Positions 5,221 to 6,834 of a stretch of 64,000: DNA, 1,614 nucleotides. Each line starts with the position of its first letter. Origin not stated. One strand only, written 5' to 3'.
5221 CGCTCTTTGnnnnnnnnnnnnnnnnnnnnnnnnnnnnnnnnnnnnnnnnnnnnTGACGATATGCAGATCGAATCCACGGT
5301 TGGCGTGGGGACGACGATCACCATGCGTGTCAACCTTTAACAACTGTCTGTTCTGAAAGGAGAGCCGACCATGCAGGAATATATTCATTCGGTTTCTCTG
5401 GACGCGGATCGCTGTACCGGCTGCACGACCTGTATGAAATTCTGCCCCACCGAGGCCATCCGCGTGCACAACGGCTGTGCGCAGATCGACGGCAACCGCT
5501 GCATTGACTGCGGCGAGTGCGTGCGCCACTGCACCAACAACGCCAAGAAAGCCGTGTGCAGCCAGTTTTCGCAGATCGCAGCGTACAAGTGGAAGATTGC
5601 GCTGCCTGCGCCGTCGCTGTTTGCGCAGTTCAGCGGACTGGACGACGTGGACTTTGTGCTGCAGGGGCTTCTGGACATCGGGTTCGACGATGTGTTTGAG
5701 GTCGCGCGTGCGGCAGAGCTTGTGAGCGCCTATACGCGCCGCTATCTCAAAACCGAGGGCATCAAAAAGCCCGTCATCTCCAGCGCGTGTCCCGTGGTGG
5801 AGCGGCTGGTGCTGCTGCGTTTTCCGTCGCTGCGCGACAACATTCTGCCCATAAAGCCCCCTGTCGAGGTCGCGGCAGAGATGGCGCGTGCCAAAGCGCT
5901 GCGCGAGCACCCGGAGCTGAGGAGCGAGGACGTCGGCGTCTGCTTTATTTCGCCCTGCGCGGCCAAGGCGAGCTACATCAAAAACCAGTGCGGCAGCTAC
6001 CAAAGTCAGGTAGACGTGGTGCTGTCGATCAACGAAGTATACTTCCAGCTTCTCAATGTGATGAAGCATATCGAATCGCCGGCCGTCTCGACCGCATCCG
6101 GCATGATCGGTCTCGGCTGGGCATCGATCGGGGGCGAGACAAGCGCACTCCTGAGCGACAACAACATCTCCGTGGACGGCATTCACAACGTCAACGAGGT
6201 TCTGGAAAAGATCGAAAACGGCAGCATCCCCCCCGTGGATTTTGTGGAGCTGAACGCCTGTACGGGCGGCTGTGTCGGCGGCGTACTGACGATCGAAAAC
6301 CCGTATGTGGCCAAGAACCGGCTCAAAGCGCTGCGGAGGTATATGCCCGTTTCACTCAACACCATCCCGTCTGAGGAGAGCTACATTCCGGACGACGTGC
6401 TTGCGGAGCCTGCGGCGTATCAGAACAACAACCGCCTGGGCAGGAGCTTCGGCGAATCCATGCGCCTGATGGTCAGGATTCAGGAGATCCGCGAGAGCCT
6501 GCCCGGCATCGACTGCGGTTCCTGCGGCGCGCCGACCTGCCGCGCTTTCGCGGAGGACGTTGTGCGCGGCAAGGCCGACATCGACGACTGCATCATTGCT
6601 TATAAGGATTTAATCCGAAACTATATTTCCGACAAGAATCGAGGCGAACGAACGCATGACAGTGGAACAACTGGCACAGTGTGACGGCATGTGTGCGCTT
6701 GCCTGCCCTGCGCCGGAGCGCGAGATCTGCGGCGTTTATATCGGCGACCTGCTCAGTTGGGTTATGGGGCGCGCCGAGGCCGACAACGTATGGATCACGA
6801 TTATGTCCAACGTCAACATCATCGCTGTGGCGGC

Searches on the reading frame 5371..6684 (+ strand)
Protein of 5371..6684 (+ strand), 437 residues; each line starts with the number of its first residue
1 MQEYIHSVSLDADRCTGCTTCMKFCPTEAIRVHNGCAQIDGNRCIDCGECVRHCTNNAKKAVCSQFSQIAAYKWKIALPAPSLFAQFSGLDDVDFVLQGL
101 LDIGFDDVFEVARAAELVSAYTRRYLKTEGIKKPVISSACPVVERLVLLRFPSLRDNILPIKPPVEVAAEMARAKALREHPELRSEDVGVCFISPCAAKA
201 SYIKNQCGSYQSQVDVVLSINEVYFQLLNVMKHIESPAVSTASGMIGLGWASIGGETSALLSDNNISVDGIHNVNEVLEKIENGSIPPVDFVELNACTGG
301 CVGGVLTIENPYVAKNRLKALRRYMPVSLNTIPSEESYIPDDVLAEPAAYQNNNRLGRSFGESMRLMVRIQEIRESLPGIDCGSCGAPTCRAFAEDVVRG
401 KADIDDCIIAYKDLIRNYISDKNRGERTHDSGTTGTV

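Call 50: search_protein_families(library=pfam, proteins=[window:5371-6684:+], max_evalue=0.0001)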
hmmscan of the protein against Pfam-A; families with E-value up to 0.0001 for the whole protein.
window:5371-6684:+ (437 aa): 9 families
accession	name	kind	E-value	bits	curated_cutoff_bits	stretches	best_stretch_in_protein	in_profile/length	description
PF02906.19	Fe_hyd_lg_C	-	1.4e-28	100.6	22.1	1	77-304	5-244/245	Iron only hydrogenase large subunit, C-terminal domain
PF04060.18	FeS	-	3e-16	59.3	23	1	377-408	1-32/33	Putative Fe-S cluster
PF00037.32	Fer4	-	2.8e-09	36.8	21.1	1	10-31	3-24/24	4Fe-4S binding domain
PF13237.11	Fer4_10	-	1.7e-08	34.7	25.5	1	8-54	2-52/53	4Fe-4S dicluster domain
PF14697.11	Fer4_21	-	1.7e-07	31.7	35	0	9-31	35-58/59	4Fe-4S dicluster domain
PF13187.11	Fer4_9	-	4e-06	27.2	27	1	14-57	1-50/52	4Fe-4S dicluster domain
PF12837.12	Fer4_6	-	1.2e-05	25.5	25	1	11-30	5-24/24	4Fe-4S binding domain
PF12838.12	Fer4_7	-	2.3e-05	25.2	27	0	14-58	1-52/52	4Fe-4S dicluster domain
PF12797.12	Fer4_2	-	2.7e-05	24.3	24.5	1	8-27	3-22/22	4Fe-4S binding domain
